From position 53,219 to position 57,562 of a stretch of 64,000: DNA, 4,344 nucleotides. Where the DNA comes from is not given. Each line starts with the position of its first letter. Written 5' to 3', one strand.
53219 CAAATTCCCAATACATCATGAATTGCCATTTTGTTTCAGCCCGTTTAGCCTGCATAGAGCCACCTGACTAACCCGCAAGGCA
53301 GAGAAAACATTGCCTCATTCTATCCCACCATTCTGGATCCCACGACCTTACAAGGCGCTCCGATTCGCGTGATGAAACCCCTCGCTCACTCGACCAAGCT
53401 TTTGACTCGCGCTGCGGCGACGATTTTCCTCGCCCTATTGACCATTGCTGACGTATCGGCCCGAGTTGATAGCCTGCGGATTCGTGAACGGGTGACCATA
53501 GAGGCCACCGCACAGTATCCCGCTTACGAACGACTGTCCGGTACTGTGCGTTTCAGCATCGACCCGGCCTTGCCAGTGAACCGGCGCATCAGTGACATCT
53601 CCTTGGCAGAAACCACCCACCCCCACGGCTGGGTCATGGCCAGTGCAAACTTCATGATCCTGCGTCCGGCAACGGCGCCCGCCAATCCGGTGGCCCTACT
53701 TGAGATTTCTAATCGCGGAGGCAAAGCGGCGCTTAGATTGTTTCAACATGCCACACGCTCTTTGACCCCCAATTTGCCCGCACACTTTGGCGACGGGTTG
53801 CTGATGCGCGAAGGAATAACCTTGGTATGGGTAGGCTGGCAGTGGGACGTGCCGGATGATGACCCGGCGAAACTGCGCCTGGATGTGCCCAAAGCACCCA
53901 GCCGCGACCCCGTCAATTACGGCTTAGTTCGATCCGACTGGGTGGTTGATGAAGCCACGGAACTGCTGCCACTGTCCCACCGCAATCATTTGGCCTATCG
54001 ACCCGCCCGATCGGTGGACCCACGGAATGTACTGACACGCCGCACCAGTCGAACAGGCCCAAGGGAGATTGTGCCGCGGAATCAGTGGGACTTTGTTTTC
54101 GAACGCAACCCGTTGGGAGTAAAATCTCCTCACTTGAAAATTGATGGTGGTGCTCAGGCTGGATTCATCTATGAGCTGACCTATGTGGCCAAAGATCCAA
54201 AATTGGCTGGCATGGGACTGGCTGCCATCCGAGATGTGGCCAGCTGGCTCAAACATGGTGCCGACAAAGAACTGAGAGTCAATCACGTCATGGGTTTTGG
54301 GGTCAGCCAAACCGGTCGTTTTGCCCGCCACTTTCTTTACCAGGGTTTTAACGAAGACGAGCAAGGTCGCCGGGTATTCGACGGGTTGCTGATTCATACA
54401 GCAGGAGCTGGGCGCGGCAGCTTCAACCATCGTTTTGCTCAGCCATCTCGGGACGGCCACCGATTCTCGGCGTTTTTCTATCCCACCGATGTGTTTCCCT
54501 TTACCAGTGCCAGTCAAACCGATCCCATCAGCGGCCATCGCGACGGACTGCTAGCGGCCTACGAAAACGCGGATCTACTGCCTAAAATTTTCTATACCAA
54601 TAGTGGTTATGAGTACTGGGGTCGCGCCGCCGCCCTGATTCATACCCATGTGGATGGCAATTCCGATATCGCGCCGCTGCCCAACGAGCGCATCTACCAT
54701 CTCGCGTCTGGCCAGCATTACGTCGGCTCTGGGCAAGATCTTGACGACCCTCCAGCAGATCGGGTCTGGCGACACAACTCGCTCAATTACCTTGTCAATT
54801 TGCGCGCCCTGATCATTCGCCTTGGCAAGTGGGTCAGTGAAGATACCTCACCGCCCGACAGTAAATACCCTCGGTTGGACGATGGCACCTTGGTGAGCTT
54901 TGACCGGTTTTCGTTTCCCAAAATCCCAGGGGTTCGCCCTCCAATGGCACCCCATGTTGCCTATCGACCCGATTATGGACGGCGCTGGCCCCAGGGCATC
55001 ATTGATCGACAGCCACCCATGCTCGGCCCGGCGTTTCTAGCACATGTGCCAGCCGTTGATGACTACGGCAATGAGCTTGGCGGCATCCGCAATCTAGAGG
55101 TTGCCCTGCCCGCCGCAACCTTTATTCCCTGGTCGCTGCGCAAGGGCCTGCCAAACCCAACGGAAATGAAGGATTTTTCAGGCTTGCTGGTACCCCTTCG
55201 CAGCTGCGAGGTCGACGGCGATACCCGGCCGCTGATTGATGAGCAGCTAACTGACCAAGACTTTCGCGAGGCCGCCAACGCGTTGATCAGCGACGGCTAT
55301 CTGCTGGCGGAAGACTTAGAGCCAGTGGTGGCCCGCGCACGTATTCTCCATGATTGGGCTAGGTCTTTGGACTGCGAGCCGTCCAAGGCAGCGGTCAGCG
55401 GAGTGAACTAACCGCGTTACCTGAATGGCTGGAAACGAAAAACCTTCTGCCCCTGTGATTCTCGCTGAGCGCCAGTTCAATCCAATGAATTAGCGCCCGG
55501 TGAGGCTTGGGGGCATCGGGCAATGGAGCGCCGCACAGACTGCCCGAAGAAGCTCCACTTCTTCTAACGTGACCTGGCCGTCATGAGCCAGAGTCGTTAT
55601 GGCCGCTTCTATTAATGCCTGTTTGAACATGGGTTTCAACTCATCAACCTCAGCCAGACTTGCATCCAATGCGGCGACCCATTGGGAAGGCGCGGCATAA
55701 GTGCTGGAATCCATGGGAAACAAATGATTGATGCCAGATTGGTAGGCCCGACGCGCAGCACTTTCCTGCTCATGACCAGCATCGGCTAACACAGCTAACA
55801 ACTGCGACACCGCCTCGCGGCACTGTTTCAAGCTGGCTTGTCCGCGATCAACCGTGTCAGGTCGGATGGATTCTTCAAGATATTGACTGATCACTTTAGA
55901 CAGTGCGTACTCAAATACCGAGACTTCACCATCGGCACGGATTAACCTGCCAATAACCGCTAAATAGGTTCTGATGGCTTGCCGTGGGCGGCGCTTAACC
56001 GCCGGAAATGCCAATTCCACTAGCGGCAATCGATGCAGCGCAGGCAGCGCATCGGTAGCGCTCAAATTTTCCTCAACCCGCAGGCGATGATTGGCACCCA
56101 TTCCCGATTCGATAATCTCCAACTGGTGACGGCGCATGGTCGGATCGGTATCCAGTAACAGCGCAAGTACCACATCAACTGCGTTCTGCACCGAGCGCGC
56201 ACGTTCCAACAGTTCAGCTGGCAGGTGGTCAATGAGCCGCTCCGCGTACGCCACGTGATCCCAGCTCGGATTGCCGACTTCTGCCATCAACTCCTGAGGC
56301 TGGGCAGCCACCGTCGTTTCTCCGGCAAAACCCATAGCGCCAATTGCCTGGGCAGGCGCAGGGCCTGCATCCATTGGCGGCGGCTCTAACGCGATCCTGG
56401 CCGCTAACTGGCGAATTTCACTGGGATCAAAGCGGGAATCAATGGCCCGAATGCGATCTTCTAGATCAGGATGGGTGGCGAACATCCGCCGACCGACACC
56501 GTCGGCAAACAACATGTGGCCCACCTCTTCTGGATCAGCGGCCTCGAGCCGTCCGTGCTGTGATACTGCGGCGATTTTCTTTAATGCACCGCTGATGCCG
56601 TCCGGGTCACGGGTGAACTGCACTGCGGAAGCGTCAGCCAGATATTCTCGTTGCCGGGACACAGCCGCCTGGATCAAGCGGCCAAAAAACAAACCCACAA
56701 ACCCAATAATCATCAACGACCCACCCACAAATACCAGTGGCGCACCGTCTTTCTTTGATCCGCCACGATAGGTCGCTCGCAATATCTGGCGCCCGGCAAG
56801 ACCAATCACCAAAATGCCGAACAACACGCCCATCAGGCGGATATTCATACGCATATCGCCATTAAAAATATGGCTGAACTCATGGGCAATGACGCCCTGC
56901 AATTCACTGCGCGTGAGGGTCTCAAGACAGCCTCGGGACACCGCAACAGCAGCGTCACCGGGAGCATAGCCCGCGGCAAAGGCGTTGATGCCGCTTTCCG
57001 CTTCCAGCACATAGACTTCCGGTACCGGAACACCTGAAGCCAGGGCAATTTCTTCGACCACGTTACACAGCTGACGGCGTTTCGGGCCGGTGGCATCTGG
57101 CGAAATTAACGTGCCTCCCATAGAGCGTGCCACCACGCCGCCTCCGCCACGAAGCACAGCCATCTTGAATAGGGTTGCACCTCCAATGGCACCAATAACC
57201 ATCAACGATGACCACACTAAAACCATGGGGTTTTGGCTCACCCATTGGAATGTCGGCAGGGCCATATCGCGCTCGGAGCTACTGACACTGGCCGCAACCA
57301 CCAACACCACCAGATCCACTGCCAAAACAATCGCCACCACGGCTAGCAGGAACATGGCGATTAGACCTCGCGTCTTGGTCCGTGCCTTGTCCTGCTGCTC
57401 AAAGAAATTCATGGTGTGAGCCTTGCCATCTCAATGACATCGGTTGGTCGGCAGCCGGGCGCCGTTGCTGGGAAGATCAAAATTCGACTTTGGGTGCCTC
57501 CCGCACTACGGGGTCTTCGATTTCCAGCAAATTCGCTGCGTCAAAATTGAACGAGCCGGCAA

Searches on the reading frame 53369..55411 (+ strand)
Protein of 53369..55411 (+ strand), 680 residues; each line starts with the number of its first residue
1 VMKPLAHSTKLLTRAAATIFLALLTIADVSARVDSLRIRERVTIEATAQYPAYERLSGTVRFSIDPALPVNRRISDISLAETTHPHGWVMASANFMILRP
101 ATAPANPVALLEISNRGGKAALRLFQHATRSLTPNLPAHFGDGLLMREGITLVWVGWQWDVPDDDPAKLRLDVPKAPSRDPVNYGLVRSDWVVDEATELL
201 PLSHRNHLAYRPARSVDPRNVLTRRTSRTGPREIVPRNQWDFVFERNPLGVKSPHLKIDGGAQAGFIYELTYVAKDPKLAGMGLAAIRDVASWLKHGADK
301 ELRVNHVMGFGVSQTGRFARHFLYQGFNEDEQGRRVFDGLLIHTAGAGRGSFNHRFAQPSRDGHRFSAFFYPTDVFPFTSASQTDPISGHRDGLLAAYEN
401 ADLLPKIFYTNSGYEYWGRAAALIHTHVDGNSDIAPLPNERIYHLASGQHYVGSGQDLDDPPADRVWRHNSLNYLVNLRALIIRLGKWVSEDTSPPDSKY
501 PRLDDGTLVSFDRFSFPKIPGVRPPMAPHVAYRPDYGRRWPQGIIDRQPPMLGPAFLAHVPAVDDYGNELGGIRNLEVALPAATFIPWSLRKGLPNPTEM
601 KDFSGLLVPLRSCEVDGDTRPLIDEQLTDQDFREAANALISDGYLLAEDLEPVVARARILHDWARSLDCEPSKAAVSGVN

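Call 100: search_protein_families(library=pfam, proteins=[window:53369-55411:+], max_evalue=0.00001)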
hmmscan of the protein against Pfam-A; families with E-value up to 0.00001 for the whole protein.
window:53369-55411:+ (680 aa): 1 family
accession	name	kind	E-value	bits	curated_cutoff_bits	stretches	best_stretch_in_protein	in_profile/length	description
PF20091.5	Abhydrolase_10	-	3.1e-24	86.2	23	1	280-654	142-428/429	Alpha/beta hydrolase domain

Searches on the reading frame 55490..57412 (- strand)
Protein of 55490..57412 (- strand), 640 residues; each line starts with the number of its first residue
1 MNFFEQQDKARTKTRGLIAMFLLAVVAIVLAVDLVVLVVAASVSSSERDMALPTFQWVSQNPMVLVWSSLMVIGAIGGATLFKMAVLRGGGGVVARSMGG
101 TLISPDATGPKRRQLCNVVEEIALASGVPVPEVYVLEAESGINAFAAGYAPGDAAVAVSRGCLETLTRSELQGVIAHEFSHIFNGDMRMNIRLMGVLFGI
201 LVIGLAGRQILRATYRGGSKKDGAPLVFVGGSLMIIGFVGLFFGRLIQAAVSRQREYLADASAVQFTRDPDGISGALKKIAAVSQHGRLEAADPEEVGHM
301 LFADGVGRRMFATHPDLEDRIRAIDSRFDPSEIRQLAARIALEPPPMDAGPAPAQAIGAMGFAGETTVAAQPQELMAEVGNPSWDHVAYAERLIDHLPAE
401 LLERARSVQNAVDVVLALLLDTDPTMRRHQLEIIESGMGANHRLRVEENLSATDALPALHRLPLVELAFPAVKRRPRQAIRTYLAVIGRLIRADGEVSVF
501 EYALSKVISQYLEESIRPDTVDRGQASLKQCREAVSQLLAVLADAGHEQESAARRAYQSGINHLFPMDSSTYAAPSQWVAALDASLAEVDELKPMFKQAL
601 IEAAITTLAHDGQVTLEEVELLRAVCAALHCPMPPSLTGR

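Call 100: search_protein_families(library=pfam, proteins=[window:55490-57412:-], max_evalue=0.00001)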
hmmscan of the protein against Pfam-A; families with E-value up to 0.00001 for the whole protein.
window:55490-57412:- (640 aa): 1 family
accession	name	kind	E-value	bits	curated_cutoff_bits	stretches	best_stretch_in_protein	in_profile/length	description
PF01435.24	Peptidase_M48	-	4.9e-29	101.9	20.3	1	112-327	4-185/186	Peptidase family M48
